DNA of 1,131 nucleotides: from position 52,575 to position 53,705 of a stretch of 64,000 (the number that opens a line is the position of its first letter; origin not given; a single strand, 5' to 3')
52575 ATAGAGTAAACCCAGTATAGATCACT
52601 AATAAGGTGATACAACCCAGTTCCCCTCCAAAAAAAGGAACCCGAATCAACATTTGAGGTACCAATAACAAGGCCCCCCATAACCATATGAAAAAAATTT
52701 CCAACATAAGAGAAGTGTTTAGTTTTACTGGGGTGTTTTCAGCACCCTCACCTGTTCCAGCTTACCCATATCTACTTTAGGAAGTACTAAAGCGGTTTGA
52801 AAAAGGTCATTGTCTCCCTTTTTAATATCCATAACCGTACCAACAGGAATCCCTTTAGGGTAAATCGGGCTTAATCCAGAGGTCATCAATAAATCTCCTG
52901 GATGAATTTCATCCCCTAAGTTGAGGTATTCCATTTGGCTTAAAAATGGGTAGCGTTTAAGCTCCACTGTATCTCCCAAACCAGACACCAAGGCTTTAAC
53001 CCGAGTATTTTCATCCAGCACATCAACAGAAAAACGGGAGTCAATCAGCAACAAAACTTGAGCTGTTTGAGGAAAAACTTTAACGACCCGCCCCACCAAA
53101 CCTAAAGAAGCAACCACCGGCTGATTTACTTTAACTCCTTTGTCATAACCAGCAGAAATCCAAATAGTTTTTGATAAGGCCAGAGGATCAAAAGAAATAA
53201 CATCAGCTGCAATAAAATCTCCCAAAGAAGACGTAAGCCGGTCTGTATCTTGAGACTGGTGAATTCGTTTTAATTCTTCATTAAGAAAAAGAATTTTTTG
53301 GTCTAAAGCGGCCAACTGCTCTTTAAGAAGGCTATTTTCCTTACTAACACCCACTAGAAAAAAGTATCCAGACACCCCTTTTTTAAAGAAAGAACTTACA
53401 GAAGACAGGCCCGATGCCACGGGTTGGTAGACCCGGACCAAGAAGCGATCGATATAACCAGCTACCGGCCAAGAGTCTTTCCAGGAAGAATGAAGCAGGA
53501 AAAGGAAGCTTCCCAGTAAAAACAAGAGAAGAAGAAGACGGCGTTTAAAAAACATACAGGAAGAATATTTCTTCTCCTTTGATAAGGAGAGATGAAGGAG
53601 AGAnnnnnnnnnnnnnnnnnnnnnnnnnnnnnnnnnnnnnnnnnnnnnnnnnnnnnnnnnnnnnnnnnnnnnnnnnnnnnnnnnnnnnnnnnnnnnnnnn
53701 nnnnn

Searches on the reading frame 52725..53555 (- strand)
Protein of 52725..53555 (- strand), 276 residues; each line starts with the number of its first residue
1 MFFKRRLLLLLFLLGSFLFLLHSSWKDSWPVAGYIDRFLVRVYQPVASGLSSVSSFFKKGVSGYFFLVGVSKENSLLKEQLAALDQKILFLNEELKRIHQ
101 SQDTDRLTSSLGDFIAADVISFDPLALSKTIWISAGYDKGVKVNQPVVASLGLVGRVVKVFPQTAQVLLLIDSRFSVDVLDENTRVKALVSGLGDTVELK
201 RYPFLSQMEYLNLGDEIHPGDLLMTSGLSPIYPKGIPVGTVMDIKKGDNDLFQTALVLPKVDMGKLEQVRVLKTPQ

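Call 16: search_protein_families(library=pfam, proteins=[window:52725-53555:-], max_evalue=0.001)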
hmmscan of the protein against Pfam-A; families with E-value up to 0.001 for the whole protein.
window:52725-53555:- (276 aa): 1 family
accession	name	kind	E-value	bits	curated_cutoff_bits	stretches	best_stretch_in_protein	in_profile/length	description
PF04085.20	MreC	-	8.1e-38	129.9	28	1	119-273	1-147/147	Rod shape-determining protein MreC, barrel core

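Call 35: find_related_loci(query=window:52725-53552:-, collection=genome_contigs, flank=6000)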
Query window:52725-53552:- (275 aa) in genome_contigs; peptide patterns used: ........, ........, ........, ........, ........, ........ (x = any residue, [..] = any of these).
98 stretches matched a pattern, but none encodes a relative of the query by tblastn (E <= 1e-3).

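Call 68: list_cluster_members(proteins=[window:52725-53552:-, window:56016-56618:+, window:56683-57843:+, window:57843-59234:+, window:59751-60374:+, window:49149-50246:-, window:50261-52150:-, window:59332-59751:+])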
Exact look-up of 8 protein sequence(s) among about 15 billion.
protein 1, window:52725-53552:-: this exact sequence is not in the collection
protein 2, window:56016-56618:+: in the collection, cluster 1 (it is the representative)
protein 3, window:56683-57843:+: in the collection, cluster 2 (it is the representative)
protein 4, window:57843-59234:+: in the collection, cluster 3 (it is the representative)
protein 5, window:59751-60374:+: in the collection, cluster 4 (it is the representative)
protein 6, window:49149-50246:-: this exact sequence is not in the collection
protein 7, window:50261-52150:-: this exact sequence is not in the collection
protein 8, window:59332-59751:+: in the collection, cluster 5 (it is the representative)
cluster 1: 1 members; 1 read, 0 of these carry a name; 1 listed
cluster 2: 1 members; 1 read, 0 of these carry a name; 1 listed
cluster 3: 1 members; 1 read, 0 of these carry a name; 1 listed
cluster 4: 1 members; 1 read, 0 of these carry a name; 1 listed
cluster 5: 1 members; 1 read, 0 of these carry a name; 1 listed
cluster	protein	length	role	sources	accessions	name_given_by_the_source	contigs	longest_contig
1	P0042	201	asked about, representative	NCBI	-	-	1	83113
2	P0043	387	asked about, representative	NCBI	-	-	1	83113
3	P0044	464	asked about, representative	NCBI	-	-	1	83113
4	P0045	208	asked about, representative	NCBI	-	-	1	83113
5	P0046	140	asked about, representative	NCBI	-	-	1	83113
